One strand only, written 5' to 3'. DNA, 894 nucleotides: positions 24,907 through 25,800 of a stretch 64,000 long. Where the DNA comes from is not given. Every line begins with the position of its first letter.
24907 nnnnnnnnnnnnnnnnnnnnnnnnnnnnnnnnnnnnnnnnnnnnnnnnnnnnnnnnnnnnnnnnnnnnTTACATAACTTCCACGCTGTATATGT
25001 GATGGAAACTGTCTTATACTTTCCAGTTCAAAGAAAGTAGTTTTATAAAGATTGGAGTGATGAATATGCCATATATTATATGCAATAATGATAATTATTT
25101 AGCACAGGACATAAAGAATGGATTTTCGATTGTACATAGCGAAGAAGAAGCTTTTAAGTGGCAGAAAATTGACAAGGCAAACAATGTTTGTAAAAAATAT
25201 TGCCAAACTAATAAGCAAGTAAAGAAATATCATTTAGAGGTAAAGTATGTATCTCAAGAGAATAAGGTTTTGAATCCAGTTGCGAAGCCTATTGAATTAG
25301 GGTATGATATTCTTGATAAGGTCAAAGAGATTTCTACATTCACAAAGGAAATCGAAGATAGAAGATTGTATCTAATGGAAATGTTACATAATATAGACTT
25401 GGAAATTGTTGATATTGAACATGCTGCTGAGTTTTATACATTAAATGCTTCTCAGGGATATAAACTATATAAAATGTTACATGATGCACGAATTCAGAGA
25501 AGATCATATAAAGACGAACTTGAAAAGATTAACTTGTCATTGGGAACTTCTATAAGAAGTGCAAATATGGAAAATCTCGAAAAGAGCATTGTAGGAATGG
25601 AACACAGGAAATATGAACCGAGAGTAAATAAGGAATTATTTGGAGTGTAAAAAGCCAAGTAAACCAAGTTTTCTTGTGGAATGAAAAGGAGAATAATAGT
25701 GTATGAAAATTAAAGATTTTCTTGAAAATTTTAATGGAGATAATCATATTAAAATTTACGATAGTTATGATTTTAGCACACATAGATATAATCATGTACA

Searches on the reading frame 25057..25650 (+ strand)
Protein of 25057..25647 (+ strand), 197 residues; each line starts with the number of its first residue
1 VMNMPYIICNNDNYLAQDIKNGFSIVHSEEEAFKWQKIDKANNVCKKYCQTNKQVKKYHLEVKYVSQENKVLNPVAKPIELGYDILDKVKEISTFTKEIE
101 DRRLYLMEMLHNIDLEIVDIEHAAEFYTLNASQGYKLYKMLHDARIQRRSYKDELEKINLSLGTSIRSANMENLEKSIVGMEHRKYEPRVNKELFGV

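Call 13: search_protein_families(library=pfam, proteins=[window:25057-25647:+], max_evalue=0.1)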
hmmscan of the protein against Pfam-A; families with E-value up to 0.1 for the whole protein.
window:25057-25647:+ (197 aa): 1 family
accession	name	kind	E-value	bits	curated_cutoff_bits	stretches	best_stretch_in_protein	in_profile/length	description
PF24345.1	PH_24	-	0.069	13.3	27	0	124-153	108-137/144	EVH1 domain-like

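Call 14: search_protein_families(library=phrogs, proteins=[window:25057-25647:+], max_evalue=0.01)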
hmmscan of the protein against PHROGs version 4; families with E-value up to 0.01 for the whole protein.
window:25057-25647:+ (197 aa): 1 family
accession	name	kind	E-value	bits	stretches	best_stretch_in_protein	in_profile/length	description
phrog_32601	-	unknown function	6.6e-06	27.1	1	105-160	48-103/184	-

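Call 58: search_protein_families(library=ncbifam, proteins=[window:25057-25647:+], max_evalue=0.01)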
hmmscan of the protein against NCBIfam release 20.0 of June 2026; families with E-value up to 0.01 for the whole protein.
window:25057-25647:+ (197 aa): 0 families

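Call 59: search_protein_families(library=padloc, proteins=[window:25057-25647:+], max_evalue=0.01)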
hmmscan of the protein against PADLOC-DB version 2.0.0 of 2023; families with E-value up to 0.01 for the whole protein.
window:25057-25647:+ (197 aa): 0 families

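Call 61: find_encoding_contigs(protein=window:25066-25650:+, flank=9000, max_places=10)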
Protein window:25066-25650:+ (194 aa): 22 contigs read that carry it; 10 places shown.
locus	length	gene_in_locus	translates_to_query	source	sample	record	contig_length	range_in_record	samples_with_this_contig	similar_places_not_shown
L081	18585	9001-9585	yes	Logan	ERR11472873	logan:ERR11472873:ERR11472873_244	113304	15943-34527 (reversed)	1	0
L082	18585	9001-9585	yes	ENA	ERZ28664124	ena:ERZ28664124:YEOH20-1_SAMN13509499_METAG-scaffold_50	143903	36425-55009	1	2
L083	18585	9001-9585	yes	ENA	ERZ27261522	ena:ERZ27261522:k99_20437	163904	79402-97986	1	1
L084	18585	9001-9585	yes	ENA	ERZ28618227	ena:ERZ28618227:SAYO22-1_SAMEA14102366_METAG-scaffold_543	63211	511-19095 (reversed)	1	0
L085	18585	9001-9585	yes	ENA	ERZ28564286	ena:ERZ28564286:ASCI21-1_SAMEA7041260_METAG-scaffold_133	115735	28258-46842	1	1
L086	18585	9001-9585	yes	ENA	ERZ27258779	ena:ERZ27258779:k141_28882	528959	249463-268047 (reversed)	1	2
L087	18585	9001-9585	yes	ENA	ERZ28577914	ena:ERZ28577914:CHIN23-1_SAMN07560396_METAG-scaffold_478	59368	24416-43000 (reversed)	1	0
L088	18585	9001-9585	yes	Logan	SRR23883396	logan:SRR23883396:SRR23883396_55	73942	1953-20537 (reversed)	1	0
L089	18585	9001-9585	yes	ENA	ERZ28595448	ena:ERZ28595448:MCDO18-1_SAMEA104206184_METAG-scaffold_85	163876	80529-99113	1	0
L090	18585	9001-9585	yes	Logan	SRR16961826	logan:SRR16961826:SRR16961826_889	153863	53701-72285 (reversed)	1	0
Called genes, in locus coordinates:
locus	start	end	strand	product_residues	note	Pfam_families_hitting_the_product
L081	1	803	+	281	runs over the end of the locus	PF27633:DUF8359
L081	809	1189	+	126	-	-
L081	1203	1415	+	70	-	-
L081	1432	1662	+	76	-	-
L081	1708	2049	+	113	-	-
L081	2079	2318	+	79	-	-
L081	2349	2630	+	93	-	-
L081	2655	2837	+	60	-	-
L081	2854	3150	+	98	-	-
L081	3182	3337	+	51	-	-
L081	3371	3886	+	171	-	-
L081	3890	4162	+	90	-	-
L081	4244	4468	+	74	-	-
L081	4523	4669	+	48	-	-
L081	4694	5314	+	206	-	-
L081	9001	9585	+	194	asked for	-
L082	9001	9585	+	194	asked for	-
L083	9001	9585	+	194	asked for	-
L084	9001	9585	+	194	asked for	-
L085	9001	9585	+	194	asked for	-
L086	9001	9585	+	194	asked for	-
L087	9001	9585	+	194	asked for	-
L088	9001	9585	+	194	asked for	-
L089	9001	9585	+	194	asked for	-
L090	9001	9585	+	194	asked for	-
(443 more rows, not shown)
